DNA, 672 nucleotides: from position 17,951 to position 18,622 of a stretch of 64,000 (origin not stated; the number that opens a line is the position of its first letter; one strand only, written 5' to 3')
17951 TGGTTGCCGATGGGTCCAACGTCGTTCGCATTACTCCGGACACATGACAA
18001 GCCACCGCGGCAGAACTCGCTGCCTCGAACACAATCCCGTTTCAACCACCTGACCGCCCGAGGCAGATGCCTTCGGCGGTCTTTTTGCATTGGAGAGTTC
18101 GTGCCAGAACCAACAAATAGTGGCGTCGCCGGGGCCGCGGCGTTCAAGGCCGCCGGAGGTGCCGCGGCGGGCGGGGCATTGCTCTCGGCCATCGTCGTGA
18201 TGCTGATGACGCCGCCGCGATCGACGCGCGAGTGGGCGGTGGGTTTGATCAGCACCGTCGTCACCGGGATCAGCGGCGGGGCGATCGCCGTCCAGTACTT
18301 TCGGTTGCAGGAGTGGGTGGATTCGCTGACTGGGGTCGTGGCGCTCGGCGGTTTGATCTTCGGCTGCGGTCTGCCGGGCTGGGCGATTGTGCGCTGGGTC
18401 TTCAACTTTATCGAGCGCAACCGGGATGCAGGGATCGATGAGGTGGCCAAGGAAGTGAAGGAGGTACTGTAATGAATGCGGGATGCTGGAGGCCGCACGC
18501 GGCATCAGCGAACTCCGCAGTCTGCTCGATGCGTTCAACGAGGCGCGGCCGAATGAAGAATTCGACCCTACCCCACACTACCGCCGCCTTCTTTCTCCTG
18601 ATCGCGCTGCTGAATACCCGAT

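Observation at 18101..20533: Secreted kinase-like gene inserted between two diverged direct copies of the phage holin-like gene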

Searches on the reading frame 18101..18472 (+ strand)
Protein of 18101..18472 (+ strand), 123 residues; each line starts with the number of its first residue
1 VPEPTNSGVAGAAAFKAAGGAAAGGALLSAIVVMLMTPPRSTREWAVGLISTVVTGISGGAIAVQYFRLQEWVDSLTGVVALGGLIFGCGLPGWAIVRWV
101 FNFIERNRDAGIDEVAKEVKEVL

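Call 5: search_protein_families(library=pfam, proteins=[window:18101-18472:+], max_evalue=1)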
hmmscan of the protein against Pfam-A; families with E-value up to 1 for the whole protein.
window:18101-18472:+ (123 aa): 5 families
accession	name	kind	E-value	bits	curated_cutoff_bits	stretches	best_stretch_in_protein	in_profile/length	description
PF08566.15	Pam17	-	0.19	12.1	25.4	1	46-104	33-100/165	Mitochondrial import protein Pam17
PF06570.16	DUF1129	-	0.27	11.3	29.1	1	27-68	95-133/207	Protein of unknown function (DUF1129)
PF10953.13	DUF2754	-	0.37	11.5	25.8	1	71-111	25-65/70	Protein of unknown function (DUF2754)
PF13886.12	TM7S3_TM198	-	0.5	10.5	29.2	1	19-88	26-94/199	TM7S3/TM198-like domain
PF23930.1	DUF7268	-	0.61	10.7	27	1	51-95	10-55/104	Family of unknown function (DUF7268)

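Call 6: search_protein_families(library=phrogs, proteins=[window:18101-18472:+], max_evalue=0.01)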
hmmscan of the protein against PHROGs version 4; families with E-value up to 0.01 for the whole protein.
window:18101-18472:+ (123 aa): 1 family
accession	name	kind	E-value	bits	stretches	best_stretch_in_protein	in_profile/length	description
phrog_1024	-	unknown function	2.4e-40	138.4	1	1-121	1-123/130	-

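Call 9: search_protein_families(library=ncbifam, proteins=[window:18101-18472:+], max_evalue=1)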
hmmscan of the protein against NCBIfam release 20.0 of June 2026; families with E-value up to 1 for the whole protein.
window:18101-18472:+ (123 aa): 1 family
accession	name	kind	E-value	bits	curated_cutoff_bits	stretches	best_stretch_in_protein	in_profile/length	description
TIGR03920.1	T7SS_EccD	equivalog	0.67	8.7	94.95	1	10-88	192-266/455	type VII secretion integral membrane protein EccD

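Call 32: search_dna_similar(query=window:18101-18472:+, collection=phages, mode=protein, max_rows=25)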
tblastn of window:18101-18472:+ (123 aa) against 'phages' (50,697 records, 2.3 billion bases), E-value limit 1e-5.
Records with a match: 75; places in all: 76; records where one place covers at least 80% of the query: 0.
Best place of each record, by identity: <60% 75.
By first word of the organism name: Acinetobacter 60; Pseudomonas 9; Ralstonia 4; Alcaligenes 1; phage 1.
By host as written in the record: Acinetobacter baumannii 23; - 11; Pseudomonas aeruginosa 6; Acinetobacter baumannii 703 4; Ralstonia pseudosolanacearum I-31 (MT043) 3; Acinetobacter sp. 3; Acinetobacter baumannii 1971 3; Acinetobacter baumannii Ab105 3; and 16 more.
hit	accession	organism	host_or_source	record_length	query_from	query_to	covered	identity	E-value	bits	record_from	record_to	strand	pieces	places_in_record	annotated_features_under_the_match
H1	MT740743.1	Ralstonia phage Hyacinthe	Ralstonia pseudosolanacearum I-31 ...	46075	30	123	76%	53.2%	3e-27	109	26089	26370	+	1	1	hypothetical protein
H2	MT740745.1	Ralstonia phage Raharianne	Ralstonia pseudosolanacearum I-31 ...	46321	30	123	76%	53.2%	3e-27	109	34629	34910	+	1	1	hypothetical protein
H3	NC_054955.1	Ralstonia phage Raharianne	Ralstonia pseudosolanacearum I-31 ...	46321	30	123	76%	53.2%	3e-27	109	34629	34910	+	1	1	hypothetical protein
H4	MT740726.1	Ralstonia phage Albius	Ralstonia pseudosolanacearum I-31 ...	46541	30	123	76%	53.2%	3e-27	109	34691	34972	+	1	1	hypothetical protein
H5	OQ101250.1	Acinetobacter phage Acba_1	Acinetobacter baumannii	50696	28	121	76%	53.2%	3e-25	104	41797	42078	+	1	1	hypothetical protein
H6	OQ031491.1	Acinetobacter phage MRostami-2023a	Acinetobacter sp.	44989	28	121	76%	53.2%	3e-25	104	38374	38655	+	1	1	record has no annotation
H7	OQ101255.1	Acinetobacter phage Acba_13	Acinetobacter baumannii 1326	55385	28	121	76%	53.2%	4e-25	103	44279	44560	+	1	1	ammonia monooxygenase/methane monooxygenase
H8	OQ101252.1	Acinetobacter phage Aclw_8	Acinetobacter baumannii 703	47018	28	121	76%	53.2%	5e-25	103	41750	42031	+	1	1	hypothetical protein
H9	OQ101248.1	Acinetobacter phage Acba_3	Acinetobacter baumannii 1971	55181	28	121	76%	53.2%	5e-25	103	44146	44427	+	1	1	ammonia monooxygenase/methane monooxygenase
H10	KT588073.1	Acinetobacter phage Ab105-3phi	Acinetobacter baumannii Ab105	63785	28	121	76%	52.1%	5e-25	103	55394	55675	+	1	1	hypothetical protein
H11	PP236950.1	Acinetobacter phage vB_AbaS_Ftm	Acinetobacter baumannii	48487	28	121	76%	52.1%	6e-25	103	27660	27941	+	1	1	hypothetical protein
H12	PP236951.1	Acinetobacter phage vB_AbaS_Eva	Acinetobacter baumannii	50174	28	121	76%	52.1%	6e-25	103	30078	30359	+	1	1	hypothetical protein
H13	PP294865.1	Acinetobacter phage vB_AbaS_Gln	Acinetobacter baumannii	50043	28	121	76%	52.1%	7e-25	103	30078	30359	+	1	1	hypothetical protein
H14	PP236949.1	Acinetobacter phage vB_AbaS_SA1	Acinetobacter baumannii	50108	28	121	76%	52.1%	7e-25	103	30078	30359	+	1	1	hypothetical protein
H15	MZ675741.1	Acinetobacter phage Ab1656-2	Acinetobacter baumannii 1656-2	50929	28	121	76%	52.1%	7e-25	103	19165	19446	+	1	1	ammonia monooxygenase/methane monooxygenase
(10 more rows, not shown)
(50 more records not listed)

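Call 34: get_annotated_region(hit=H1, flank=6000)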
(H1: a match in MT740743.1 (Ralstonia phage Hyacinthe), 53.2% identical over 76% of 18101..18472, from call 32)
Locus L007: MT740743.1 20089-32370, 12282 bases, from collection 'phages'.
description: Ralstonia phage Hyacinthe, complete genome.
organism: Ralstonia phage Hyacinthe (NCBI taxid 2759731)
taxonomy: Viruses; Duplodnaviria; Heunggongvirae; Uroviricota; Caudoviricetes; Rahariannevirus; Rahariannevirus raharianne
host: Ralstonia pseudosolanacearum I-31 (MT035); source: aubergine plant field; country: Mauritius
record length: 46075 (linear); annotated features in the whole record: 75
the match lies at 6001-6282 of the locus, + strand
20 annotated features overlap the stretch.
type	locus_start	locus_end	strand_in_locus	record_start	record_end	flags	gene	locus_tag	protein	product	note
CDS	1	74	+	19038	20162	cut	-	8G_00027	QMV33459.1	hypothetical protein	-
CDS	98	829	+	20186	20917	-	-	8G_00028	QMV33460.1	hypothetical protein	-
CDS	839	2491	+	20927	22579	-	-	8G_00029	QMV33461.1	hypothetical protein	-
CDS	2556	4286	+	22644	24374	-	-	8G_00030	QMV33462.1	hypothetical protein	-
CDS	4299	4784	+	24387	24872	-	-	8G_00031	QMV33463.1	hypothetical protein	-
CDS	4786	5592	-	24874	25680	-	-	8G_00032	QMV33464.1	hypothetical protein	-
CDS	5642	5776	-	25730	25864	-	-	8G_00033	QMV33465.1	hypothetical protein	-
CDS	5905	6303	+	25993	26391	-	-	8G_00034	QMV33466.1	hypothetical protein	-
CDS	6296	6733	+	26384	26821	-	rrrD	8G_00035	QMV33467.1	lysozyme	rrrD; Lysozyme RrrD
CDS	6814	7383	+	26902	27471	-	-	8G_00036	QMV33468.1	hypothetical protein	-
CDS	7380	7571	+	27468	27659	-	-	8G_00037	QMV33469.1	hypothetical protein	-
CDS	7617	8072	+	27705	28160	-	-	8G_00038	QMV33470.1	hypothetical protein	-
CDS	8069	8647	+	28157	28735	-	-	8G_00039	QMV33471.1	hypothetical protein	-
CDS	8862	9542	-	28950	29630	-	-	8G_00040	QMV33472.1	hypothetical protein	-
CDS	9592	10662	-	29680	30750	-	-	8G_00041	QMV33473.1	transposase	IS200/IS605 family transposase ISPa83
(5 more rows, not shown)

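Call 35: get_annotated_region(hit=H11, flank=5000)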
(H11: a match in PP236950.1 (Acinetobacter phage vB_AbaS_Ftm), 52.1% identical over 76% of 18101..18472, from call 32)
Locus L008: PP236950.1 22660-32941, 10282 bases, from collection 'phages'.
description: Acinetobacter phage vB_AbaS_Ftm, complete genome.
organism: Acinetobacter phage vB_AbaS_Ftm (NCBI taxid 3119557)
taxonomy: Viruses; Duplodnaviria; Heunggongvirae; Uroviricota; Caudoviricetes; Vieuvirus
host: Acinetobacter baumannii; source: hospital sewage; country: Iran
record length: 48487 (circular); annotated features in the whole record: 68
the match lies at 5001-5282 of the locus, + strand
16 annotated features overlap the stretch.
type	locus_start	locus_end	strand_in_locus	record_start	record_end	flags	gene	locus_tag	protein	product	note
CDS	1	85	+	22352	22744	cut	-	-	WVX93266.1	hypothetical protein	-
CDS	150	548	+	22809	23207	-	-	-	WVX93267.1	hypothetical protein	-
CDS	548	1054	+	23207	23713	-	-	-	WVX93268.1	distal tail protein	-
CDS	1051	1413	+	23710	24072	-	-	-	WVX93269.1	hypothetical protein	-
CDS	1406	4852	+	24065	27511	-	-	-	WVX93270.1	baseplate hub protein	-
CDS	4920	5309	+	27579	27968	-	-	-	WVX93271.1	hypothetical protein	-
CDS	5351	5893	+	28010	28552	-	-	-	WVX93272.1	endolysin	-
CDS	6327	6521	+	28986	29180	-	-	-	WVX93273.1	hypothetical protein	-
CDS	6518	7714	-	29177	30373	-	-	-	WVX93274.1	integrase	-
CDS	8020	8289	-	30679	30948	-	-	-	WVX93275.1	excisionase and transcriptional regulator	-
CDS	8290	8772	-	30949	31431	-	-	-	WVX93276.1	SAM-dependent methyltransferase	-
CDS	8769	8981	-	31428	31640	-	-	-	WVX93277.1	hypothetical protein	-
CDS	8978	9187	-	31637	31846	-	-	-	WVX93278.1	hypothetical protein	-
CDS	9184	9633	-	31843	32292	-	-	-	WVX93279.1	hypothetical protein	-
CDS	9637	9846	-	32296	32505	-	-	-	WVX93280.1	hypothetical protein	-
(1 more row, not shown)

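Call 76: search_dna_similar(query=window:18101-18472:+, collection=phages, mode=protein, max_rows=40, rows=spread)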
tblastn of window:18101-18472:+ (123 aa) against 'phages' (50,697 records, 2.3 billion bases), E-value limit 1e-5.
Records with a match: 75; places in all: 76; records where one place covers at least 80% of the query: 0.
Best place of each record, by identity: <60% 75.
By first word of the organism name: Acinetobacter 60; Pseudomonas 9; Ralstonia 4; Alcaligenes 1; phage 1.
By host as written in the record: Acinetobacter baumannii 23; - 11; Pseudomonas aeruginosa 6; Acinetobacter baumannii 703 4; Ralstonia pseudosolanacearum I-31 (MT043) 3; Acinetobacter sp. 3; Acinetobacter baumannii 1971 3; Acinetobacter baumannii Ab105 3; and 16 more.
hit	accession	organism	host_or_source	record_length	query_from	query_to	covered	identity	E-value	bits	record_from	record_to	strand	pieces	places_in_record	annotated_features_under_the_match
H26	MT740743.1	Ralstonia phage Hyacinthe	Ralstonia pseudosolanacearum I-31 ...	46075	30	123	76%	53.2%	3e-27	109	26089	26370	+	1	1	hypothetical protein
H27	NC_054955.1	Ralstonia phage Raharianne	Ralstonia pseudosolanacearum I-31 ...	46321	30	123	76%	53.2%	3e-27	109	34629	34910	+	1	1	hypothetical protein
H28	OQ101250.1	Acinetobacter phage Acba_1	Acinetobacter baumannii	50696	28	121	76%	53.2%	3e-25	104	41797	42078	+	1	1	hypothetical protein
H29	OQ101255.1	Acinetobacter phage Acba_13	Acinetobacter baumannii 1326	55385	28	121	76%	53.2%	4e-25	103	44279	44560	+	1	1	ammonia monooxygenase/methane monooxygenase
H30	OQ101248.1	Acinetobacter phage Acba_3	Acinetobacter baumannii 1971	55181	28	121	76%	53.2%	5e-25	103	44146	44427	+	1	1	ammonia monooxygenase/methane monooxygenase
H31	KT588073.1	Acinetobacter phage Ab105-3phi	Acinetobacter baumannii Ab105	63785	28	121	76%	52.1%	5e-25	103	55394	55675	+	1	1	hypothetical protein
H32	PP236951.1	Acinetobacter phage vB_AbaS_Eva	Acinetobacter baumannii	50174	28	121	76%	52.1%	6e-25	103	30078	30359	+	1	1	hypothetical protein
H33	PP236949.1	Acinetobacter phage vB_AbaS_SA1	Acinetobacter baumannii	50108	28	121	76%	52.1%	7e-25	103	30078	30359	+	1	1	hypothetical protein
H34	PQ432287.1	Acinetobacter phage phi11547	Acinetobacter baumannii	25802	28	121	76%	52.1%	8e-25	103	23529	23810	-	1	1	hypothetical protein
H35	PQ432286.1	Acinetobacter phage phi5038-11536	Acinetobacter baumannii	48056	28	121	76%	52.1%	8e-25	103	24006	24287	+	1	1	hypothetical protein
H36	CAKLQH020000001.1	Acinetobacter phage MD-2021a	not known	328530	28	121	76%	52.1%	1e-24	102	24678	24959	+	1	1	Uncharacterised protein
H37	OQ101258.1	Acinetobacter phage Acba_16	Acinetobacter baumannii 703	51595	28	121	76%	52.1%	2e-24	102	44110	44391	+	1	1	hypothetical protein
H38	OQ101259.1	Acinetobacter phage Acba_18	Acinetobacter baumannii 703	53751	28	121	76%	52.1%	2e-24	102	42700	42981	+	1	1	record has no annotation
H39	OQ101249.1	Acinetobacter phage Acba_4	Acinetobacter baumannii 1971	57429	28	121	76%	52.1%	2e-24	102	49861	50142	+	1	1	ammonia monooxygenase/methane monooxygenase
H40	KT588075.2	Acinetobacter phage Ab105-2phi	Acinetobacter baumannii Ab105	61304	28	121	76%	52.1%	2e-24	102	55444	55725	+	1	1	hypothetical protein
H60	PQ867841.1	phage T4S1-k141_502596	Crassostrea hongkongensis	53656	27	122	78%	44.8%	1e-23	100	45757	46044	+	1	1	hypothetical protein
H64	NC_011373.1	Pseudomonas phage PAJU2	Pseudomonas aeruginosa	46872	34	109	62%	40.8%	4e-11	64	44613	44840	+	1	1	hypothetical protein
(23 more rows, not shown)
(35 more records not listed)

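Call 77: get_annotated_region(hit=H64, flank=2500)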
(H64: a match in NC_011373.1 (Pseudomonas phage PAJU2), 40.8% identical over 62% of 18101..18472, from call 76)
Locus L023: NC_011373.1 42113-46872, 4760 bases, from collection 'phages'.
description: Pseudomonas phage PAJU2, complete genome.
organism: Pseudomonas phage PAJU2 (NCBI taxid 504346)
taxonomy: Viruses; Duplodnaviria; Heunggongvirae; Uroviricota; Caudoviricetes; Detrevirus
host: Pseudomonas aeruginosa; source: -; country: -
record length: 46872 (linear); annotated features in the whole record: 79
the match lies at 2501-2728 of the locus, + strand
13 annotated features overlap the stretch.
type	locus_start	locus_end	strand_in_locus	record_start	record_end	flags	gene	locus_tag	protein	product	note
CDS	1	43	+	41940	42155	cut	-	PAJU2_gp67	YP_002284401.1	hypothetical protein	ORF067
CDS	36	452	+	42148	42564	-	-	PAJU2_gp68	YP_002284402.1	NinB/ Orf homologous recombination mediator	ORF068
CDS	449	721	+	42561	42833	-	-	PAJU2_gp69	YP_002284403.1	hypothetical protein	ORF069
CDS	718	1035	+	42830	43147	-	-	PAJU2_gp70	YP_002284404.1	hypothetical protein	ORF070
CDS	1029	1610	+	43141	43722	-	-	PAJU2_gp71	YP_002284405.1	NinG/ Rap DNA junction specific endonuclease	ORF071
CDS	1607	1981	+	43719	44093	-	-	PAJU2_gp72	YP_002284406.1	anti-termination protein Q-like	ORF072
CDS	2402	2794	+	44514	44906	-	-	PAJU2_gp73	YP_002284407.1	hypothetical protein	ORF073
CDS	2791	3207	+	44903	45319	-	-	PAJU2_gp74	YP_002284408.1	endolysin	ORF074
CDS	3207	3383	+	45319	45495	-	-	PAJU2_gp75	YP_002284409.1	hypothetical protein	ORF075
CDS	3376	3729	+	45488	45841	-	-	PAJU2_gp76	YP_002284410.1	signal peptide motif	ORF076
CDS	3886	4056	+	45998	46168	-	-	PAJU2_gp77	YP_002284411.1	hypothetical protein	ORF077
CDS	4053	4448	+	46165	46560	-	-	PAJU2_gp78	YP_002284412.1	HNH endonuclease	ORF078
CDS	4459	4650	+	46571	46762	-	-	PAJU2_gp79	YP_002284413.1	hypothetical protein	ORF079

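Call 78: get_annotated_region(hit=H60, flank=2500)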
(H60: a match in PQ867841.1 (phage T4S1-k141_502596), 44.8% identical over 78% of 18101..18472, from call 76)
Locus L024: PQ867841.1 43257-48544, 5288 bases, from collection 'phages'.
description: Phage T4S1-k141_502596, complete genome.
organism: phage T4S1-k141_502596 (NCBI taxid 3405094)
taxonomy: Viruses; Duplodnaviria; Heunggongvirae; Uroviricota; Caudoviricetes; Zobellviridae
host: -; source: Crassostrea hongkongensis; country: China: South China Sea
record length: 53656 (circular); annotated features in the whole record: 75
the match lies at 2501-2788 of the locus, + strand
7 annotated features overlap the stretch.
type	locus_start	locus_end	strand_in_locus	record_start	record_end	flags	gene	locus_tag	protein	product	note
CDS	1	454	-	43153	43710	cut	-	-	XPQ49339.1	hypothetical protein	ORF63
CDS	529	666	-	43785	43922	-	-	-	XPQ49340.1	hypothetical protein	ORF64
CDS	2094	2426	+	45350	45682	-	-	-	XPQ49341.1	tail fiber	ORF65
CDS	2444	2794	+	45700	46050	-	-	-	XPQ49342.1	hypothetical protein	ORF66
CDS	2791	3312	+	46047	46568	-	-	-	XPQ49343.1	N-acetylmuramoyl-L-alanine amidase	ORF67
CDS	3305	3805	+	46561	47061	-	-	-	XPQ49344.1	Rz-like spanin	ORF68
CDS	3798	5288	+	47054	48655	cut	-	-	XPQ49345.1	tail protein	ORF69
